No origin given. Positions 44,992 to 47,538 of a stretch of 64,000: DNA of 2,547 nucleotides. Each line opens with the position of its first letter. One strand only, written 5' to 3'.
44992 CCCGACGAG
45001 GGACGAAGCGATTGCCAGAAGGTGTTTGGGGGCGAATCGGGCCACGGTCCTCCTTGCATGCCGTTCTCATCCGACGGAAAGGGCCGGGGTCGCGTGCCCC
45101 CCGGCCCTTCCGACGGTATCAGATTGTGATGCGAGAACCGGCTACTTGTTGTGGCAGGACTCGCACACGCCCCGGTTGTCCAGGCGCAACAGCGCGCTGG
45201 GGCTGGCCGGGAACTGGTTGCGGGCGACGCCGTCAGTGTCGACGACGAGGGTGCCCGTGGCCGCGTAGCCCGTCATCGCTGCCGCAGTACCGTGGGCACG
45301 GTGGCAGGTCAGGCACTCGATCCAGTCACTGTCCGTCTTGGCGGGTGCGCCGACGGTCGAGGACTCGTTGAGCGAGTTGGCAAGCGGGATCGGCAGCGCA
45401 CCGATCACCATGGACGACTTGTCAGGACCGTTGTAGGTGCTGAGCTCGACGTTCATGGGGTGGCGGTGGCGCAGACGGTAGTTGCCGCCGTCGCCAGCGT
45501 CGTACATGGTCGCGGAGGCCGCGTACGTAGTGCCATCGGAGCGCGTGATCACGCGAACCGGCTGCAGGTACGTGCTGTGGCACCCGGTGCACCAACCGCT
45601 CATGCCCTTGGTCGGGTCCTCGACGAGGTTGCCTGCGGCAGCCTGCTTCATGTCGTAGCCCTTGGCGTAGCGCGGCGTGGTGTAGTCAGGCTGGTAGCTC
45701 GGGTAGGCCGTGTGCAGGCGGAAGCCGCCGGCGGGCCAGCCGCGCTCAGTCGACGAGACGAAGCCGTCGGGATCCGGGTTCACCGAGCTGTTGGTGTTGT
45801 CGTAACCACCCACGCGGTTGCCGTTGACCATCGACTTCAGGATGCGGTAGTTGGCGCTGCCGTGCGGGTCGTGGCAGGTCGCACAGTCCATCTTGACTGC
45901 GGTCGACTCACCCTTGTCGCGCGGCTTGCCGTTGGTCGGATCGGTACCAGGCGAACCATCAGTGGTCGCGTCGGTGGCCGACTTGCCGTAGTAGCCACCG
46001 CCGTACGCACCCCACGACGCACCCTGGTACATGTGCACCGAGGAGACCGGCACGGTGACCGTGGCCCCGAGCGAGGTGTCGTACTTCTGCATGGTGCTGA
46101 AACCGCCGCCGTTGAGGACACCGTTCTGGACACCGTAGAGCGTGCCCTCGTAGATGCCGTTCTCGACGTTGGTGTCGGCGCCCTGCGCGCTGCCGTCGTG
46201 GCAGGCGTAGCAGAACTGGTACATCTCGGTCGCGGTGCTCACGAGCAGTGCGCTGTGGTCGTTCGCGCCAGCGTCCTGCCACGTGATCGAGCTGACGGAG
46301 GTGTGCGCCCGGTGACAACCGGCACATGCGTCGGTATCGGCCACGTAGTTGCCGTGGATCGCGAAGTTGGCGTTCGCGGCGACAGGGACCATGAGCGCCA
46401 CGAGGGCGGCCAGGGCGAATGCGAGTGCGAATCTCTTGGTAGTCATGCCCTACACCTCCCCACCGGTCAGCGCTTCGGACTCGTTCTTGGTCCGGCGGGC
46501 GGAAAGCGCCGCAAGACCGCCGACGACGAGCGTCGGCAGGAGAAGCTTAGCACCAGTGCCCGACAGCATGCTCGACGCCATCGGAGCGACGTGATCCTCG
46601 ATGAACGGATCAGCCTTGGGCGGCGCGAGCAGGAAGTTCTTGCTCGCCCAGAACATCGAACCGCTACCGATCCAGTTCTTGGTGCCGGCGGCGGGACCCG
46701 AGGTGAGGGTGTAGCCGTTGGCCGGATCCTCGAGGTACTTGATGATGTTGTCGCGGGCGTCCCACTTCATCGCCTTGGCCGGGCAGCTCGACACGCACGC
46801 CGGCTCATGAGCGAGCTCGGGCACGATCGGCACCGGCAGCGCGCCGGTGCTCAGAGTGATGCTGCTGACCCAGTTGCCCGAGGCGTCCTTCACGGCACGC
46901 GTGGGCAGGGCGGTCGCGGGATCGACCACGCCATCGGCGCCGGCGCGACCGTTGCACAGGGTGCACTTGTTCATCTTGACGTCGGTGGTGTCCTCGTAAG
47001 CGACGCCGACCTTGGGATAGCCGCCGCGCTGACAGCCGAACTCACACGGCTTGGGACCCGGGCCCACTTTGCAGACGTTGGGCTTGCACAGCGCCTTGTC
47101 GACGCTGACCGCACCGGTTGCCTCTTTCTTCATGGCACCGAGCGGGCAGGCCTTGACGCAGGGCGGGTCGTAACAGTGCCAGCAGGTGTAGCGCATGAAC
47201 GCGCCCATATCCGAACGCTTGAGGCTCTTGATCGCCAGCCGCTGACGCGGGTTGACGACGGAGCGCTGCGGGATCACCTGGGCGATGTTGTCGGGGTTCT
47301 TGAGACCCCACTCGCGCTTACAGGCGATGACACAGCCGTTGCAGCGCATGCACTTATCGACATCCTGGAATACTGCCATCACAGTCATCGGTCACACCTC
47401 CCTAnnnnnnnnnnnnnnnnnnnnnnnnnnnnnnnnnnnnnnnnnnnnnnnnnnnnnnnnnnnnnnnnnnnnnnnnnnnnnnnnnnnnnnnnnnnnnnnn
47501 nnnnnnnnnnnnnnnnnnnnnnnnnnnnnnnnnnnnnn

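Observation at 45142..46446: OmcS-like hexaheme 2: a diverged paralog dedicated to the FDH operon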

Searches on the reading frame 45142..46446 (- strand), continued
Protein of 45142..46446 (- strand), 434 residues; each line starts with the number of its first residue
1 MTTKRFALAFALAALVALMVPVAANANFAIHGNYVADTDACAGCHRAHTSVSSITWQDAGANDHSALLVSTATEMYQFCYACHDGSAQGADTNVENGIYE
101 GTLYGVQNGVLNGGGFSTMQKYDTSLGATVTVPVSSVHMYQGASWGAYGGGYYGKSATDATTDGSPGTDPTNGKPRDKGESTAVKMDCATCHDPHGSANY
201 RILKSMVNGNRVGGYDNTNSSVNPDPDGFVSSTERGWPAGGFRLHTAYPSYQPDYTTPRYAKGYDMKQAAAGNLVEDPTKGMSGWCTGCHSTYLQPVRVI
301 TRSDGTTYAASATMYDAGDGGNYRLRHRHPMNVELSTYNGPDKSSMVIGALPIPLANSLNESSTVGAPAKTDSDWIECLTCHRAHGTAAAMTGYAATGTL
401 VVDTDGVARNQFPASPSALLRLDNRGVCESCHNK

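Call 21: find_related_loci(query=A1, collection=genome_contigs, flank=10000)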
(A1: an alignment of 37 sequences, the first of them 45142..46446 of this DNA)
Query A1 (434 aa) in genome_contigs; peptide patterns used: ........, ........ (x = any residue, [..] = any of these).
599 stretches matched a pattern (row limit reached: there are more); 410 encode a relative of the query (tblastn E <= 1e-3); the best 80 are kept; 78 distinct loci.
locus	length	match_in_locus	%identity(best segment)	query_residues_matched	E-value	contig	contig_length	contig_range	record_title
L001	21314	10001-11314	61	1-434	2e-164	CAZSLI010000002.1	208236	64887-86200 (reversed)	MAG TPA_asm: uncultured Eubacteriales bacterium isolate binchicken_co152_201 genome assembly, contig: NODE_53_length_208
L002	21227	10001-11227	58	4-434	2e-151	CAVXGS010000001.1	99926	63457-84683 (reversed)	MAG: uncultured Coriobacteriales bacterium isolate MFD02979.bin.1.88 genome assembly, contig: contig_100959, whole genom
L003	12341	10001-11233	59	4-434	5e-149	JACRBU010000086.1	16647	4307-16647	MAG: Coriobacteriales bacterium isolate NC_groundwater_1628_Pr3_B-0.1um_67_11 SR-2_scaffold_141_1671793, whole genome sh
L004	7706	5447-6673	57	3-434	4e-148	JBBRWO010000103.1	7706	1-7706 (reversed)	MAG: Coriobacteriia bacterium isolate La4_metabat2.012 La4_metabat2.012_K_1352607_L_7706_cov_21.4304, whole genome shotg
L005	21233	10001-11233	54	25-434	3e-137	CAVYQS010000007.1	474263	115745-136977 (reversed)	MAG: uncultured Actinomycetes bacterium isolate MFD04716.bin.1.58 genome assembly, contig: contig_33400, whole genome sh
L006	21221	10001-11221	55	3-434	3e-128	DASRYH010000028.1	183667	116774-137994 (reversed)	MAG TPA_asm: Coriobacteriia bacterium isolate SMAG_U13147 k141_100913, whole genome shotgun sequence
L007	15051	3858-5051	48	1-434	1e-116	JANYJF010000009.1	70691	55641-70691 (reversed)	MAG: Coriobacteriia bacterium isolate GL140_3_metabinner_7 GL140_3_k141_1982589, whole genome shotgun sequence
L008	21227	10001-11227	51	24-434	1e-116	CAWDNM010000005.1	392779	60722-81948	MAG: uncultured Coriobacteriia bacterium isolate MFD04716.bin.2.226 genome assembly, contig: contig_23487, whole genome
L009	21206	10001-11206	46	21-434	2e-107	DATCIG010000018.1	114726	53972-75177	MAG TPA_asm: Coriobacteriia bacterium isolate SMAG_U7853 k141_45612, whole genome shotgun sequence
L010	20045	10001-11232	56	21-434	1e-131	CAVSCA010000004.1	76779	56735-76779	MAG: uncultured Actinomycetes bacterium isolate MFD02979.bin.2.142 genome assembly, contig: contig_19914, whole genome s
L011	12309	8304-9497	48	21-434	3e-103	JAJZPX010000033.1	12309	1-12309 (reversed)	MAG: Actinomycetes bacterium isolate SKS1.bin23 NODE_9170_length_12309_cov_1.511164, whole genome shotgun sequence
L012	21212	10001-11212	45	1-434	1e-100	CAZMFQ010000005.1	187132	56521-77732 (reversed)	MAG TPA_asm: uncultured Eubacteriales bacterium isolate binchicken_co269_74 genome assembly, contig: NODE_67_length_1871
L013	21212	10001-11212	46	1-434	2e-100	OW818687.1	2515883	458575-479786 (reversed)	metagenome genome assembly, chromosome: 1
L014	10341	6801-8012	44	1-434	7e-98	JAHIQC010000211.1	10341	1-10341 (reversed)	MAG: Actinomycetota bacterium isolate KR13_S3.mb.94 KR13_S3.mb.94_k141_312010, whole genome shotgun sequence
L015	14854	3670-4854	43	1-434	1e-97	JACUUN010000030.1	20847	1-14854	MAG: Coriobacteriia bacterium isolate Kmv32 NODE_1228_length_20847_cov_7.724461, whole genome shotgun sequence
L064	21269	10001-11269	35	4-432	7e-54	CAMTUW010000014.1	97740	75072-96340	MAG: uncultured actinobacterium isolate G04_MAG_00003 genome assembly, contig: G04_MAG_00003_000000000012, whole genome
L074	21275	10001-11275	34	2-432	3e-49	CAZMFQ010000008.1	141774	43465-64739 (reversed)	MAG TPA_asm: uncultured Eubacteriales bacterium isolate binchicken_co269_74 genome assembly, contig: NODE_120_length_141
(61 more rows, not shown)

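Call 24: predict_structure(alignment_id=A1)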
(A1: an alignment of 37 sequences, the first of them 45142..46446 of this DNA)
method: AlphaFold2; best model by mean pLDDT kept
length: 434 residues; sequences in the alignment: 37
mean_pLDDT: 64.3   pTM: 0.66
mean pLDDT of the five models: 64.3, 57.5, 55.8, 50.6, 49.3
residues with pLDDT >= 90: 18; 70-90: 160; 50-70: 132; < 50: 124
segments of 3 or more residues with pLDDT < 50: 24-54, 64-70, 136-156, 318-325, 385-403, 406-434
pLDDT, mean of each block of 10 residues (from residue 1): 86 87 46 35 39 48 47 62 69 80 84 67 70 55 43 45 58 60 63 73 76 75 78 85 75 83 88 87 78 66 70 50 51 79 60 77 74 82 52 42 46 39 43 41
secondary structure, 60 per line:
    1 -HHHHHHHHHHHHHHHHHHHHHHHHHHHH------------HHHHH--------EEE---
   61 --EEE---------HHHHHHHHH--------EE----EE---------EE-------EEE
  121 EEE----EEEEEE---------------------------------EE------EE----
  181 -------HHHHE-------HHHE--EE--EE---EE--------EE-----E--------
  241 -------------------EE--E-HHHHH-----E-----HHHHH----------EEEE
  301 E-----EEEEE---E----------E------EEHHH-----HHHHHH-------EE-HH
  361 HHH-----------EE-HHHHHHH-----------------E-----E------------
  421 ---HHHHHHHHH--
elements in order: H2-29 H42-46 E55-57 E63-65 H75-83 E118-123 E128-133 H188-191 H266-270 H282-286 E297-301 E307-311 H343-348 H359-363 H378-384 H424-432

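Call 28: fold_search(model_id=the predicted structure, library=pdb)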
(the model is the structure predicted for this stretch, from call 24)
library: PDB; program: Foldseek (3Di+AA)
matches with E <= 10: 88; with E <= 0.001: 0
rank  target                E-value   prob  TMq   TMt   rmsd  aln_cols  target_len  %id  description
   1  7ziu_A                2.3e+00  0.03  0.06  0.04  12.6        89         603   12  Crystal structure of Ntaya virus NS5 polymerase domain (released 2023-04-19)
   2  3ut2_B                3.1e+00  0.03  0.08  0.05  14.3       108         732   10  Crystal Structure of Fungal MagKatG2 (released 2012-07-25)
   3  5kqh_A                3.1e+00  0.02  0.08  0.05  13.8       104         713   10  Crystal structure of the V293D variant of catalase-peroxidase from B. pseudomallei (released 2017-04-26)
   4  7tem_B                3.7e+00  0.07  0.05  0.05   7.5        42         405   14  Crystal Structure of the Putative Exported Protein YPO2471 from Yersinia pestis (released 2022-01-19)
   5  4awh_A                3.7e+00  0.01  0.06  0.12  14.2       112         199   13  Influenza strain pH1N1 2009 polymerase subunit PA endonuclease in complex with rUMP (released 2012-08-22)
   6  5cjh_B                3.9e+00  0.02  0.08  0.05  14.3       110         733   10  Crystal Structure of Eukaryotic Oxoiron MagKatG2 at pH 8.5 (released 2015-09-02)
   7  6bva_D                4.1e+00  0.02  0.05  0.11  12.1        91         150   13  Ubiquitin Variant (UbV.Fl10.1) bound to a human Skp1-Fbl10 fragment complex. (released 2018-07-18)
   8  5y86                  4.1e+00  0.02  0.08  0.09   9.3        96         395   12  Crystal structure of kinase (released 2018-05-02)
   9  5kq3_A                4.1e+00  0.02  0.07  0.05  14.5       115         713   10  Crystal structure of the D141A/Q233E variant of catalase-peroxidase from B. pseudomallei (released 2017-04-26)
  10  5kqn_A                4.4e+00  0.02  0.08  0.05  13.8       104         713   10  Crystal structure of the H381S variant of catalase-peroxidase from B. pseudomallei (released 2017-07-12)
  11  6yx4_A                4.4e+00  0.01  0.05  0.16  16.4        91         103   11  Structure of Chloroflexus aggregans flavin based fluorescent protein (CagFbFP) Q148K variant with morpholine (released 2021-04-21)
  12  5syy_A                4.7e+00  0.02  0.08  0.05  13.6       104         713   10  Crystal structure of the S324G variant of catalase-peroxidase from B. pseudomallei (released 2016-09-14)
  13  5ksg_B                4.7e+00  0.01  0.07  0.04  14.5       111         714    9  Crystal structure of the W153F variant of catalase-peroxidase from B. pseudomallei treated with isoniazid (released 2017-07-12)
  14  1vqa                  4.9e+00  0.03  0.05  0.19  10.1        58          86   17  GENE V PROTEIN MUTANT WITH VAL 35 REPLACED BY ALA 35 AND ILE 47 REPLACED BY LEU 47 (V35A, I47L) (released 1997-02-12)
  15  5kq0_A                4.9e+00  0.02  0.08  0.05  13.8       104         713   10  Crystal structure of the A290D variant of catalase-peroxidase from B. pseudomallei (released 2017-04-26)
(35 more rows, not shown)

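Call 65: search_protein_families(library=pfam, proteins=[L074:4230-9968:+, L064:4152-9959:+], max_evalue=0.001)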
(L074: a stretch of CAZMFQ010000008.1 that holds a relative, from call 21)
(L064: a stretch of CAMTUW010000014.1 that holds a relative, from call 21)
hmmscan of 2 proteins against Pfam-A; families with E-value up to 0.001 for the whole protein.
L074:4230-9968:+ (1912 aa): 8 families
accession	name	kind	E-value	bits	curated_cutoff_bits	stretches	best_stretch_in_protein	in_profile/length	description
PF14870.12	PSII_BNR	-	3.2e-63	214.2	27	7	176-452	20-301/303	Photosynthesis system II assembly factor YCF48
PF15902.12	Sortilin-Vps10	-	1.8e-19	70.3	33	1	703-811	2-121/446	Sortilin, neurotensin receptor 3,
PF09699.15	Paired_CXXCH_1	-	8.1e-19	67.5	20.6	2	1644-1675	8-39/41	Doubled CXXCH motif (Paired_CXXCH_1)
PF00041.27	fn3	-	2.7e-17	63.2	25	1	1011-1084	3-75/84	Fibronectin type III domain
PF22113.1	Mtrc-MtrF_II-IV_dom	-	9.5e-13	48.5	30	1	1643-1757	7-129/176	Outer membrane cytochrome MtrC/MtrF-like, domains II/IV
PF14522.11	Cytochrome_C7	-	1.2e-11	44.7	24.8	0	1821-1900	14-66/67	Cytochrome c7 and related cytochrome c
PF14537.11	Cytochrom_c3_2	-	4e-08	34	25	1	1566-1673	7-79/79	Cytochrome c3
PF25059.1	FN3_DSCAM-DSCAML_C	-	9.2e-07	29.6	39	0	1241-1280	43-82/89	DSCAM/DSCAML C-terminal Fn3-like domain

L064:4152-9959:+ (1935 aa): 10 families
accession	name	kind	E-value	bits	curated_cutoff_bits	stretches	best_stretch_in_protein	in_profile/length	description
PF14870.12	PSII_BNR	-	1.4e-63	215.4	27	11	504-621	19-140/303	Photosynthesis system II assembly factor YCF48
PF00041.27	fn3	-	7.4e-22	77.8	25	2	1045-1125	2-82/84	Fibronectin type III domain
PF09699.15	Paired_CXXCH_1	-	6.2e-17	61.5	20.6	2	1670-1701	8-39/41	Doubled CXXCH motif (Paired_CXXCH_1)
PF15902.12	Sortilin-Vps10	-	1.4e-12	47.6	33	0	276-337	3-64/446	Sortilin, neurotensin receptor 3,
PF22113.1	Mtrc-MtrF_II-IV_dom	-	3.6e-11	43.3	30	1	1669-1780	7-129/176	Outer membrane cytochrome MtrC/MtrF-like, domains II/IV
PF14522.11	Cytochrome_C7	-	2.9e-09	37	24.8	0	1587-1676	8-67/67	Cytochrome c7 and related cytochrome c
PF14537.11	Cytochrom_c3_2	-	1.1e-08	35.8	25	1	1593-1699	7-79/79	Cytochrome c3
PF25788.1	Ig_Rha78A_N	-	2.8e-05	24.8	27.4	0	1082-1129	53-102/105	Rha78A-like, N-terminal immunoglobulin domain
PF25059.1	FN3_DSCAM-DSCAML_C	-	3.8e-05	24.4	39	0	1277-1314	44-81/89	DSCAM/DSCAML C-terminal Fn3-like domain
PF02012.26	BNR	-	4e-05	23.4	27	0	907-917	2-12/12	BNR/Asp-box repeat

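Call 81: search_protein_representatives(alignment_id=A1)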
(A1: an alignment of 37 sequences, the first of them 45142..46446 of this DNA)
Query: 37 sequences, 411 profile positions. Proteins with E-value up to 0.001 (for the whole library): 1556; up to 1e-10: 840; up to 1e-30: 237. The best 150 are listed.
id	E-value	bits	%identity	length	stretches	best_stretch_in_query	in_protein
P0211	7.1e-155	532.4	-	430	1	15-411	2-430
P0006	4.2e-150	516.7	-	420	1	2-411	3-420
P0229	2.3e-148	511.0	-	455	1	4-411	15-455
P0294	9.8e-147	505.6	-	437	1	2-411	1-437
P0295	2.1e-139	481.5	-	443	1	2-411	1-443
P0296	2.1e-139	481.4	-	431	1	2-411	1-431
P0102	7.0e-133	460.0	-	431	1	2-411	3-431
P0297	2.1e-131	455.1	-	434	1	2-411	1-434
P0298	1.2e-129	449.3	-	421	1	2-411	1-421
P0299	1.6e-129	448.9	-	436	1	2-411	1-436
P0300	4.4e-128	444.2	-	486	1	3-411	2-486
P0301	9.9e-128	443.0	-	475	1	2-411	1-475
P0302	7.7e-127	440.1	-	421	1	5-411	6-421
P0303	3.8e-126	437.8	-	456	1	9-411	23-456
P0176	8.5e-126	436.6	-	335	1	12-303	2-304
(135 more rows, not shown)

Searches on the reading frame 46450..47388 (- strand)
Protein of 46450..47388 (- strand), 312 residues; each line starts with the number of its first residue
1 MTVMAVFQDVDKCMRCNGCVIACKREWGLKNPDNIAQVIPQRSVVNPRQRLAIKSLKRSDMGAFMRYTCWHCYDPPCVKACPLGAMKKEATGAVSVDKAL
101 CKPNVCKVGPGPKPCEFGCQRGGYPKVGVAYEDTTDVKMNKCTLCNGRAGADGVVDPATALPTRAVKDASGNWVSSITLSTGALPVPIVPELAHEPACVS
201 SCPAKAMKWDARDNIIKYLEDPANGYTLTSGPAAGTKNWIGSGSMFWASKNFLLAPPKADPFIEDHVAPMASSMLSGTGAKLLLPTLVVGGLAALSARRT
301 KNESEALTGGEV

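Call 5: search_protein_families(library=pfam, proteins=[window:46450-47388:-], max_evalue=0.01)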
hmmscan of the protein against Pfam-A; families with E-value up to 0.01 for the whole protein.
window:46450-47388:- (312 aa): 4 families
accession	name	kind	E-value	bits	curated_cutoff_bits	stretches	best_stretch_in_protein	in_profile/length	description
PF13247.11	Fer4_11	-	7.1e-10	39.4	26.2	1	64-165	5-94/100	4Fe-4S dicluster domain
PF12838.12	Fer4_7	-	2.1e-06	28.5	27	1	12-85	1-52/52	4Fe-4S dicluster domain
PF13187.11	Fer4_9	-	7.6e-05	23.1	27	1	12-86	1-52/52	4Fe-4S dicluster domain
PF00037.32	Fer4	-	0.0026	18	21.1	0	9-23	4-18/24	4Fe-4S binding domain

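Call 7: search_protein_families(library=ncbifam, proteins=[window:46450-47388:-], max_evalue=0.01)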
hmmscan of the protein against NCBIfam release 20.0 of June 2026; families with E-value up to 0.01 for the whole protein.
window:46450-47388:- (312 aa): 20 families
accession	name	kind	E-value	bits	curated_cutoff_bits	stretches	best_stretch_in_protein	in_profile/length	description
NF008134.0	PRK10882.1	equivalog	3e-18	66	263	1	5-148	40-181/329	hydrogenase 2 operon protein HybA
NF045715.1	sulf_resp_HmcB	equivalog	1.3e-15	57.3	420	2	4-165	37-192/307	sulfate respiration complex iron-sulfur protein HmcB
TIGR02951.1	DMSO_dmsB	equivalog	6.3e-14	52.3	214.1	1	6-151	4-133/161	DMSO/selenate family reductase complex B subunit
NF038355.1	FDH3_beta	equivalog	1.4e-11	44.8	240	1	4-148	3-124/180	formate dehydrogenase FDH3 subunit beta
TIGR03149.1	cyt_nit_nrfC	equivalog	3e-09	36.5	377.6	1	5-102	40-128/225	cytochrome c nitrite reductase Fe-S protein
TIGR01582.1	FDH-beta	equivalog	3e-09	36.4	334.7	1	4-166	22-177/283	formate dehydrogenase subunit beta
TIGR03478.1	DMSO_red_II_bet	subfamily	3.8e-09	35.9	480.7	2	66-148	128-197/321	DMSO reductase family type II enzyme, iron-sulfur subunit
TIGR01660.1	narH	equivalog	9.2e-09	34.2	524.05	1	66-149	180-250/492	nitrate reductase subunit beta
NF009408.0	PRK12769.1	equivalog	9.9e-08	30.5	1003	1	6-160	5-139/659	formate-dependent uric acid utilization protein AegA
NF042979.1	EthbenzDh_ebdB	equivalog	1.1e-07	31.1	740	1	65-166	149-253/354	ethylbenzene dehydrogenase subunit beta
NF041715.1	arsenate_red_ArrB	equivalog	5.1e-07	29.5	450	1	6-100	5-88/233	arsenate respiratory reductase iron-sulfur subunit ArrB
NF011569.0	PRK14993.1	equivalog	1.4e-06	28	416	1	4-148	44-165/244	tetrathionate reductase subunit TtrB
NF045797.1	DsrO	equivalog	1.5e-06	27.8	200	1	8-102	48-136/235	sulfate reduction electron transfer complex DsrMKJOP subunit DsrO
NF045766.1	PhenlGlyoxDHPadI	equivalog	3e-06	26.3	700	1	9-149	10-122/443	NADH-dependent phenylglyoxylate dehydrogenase subunit beta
NF041782.1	mnquin_red_QrcC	equivalog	3.2e-06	27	400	1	8-210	5-191/239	menaquinone reductase iron-sulfur cluster-binding subunit QrcC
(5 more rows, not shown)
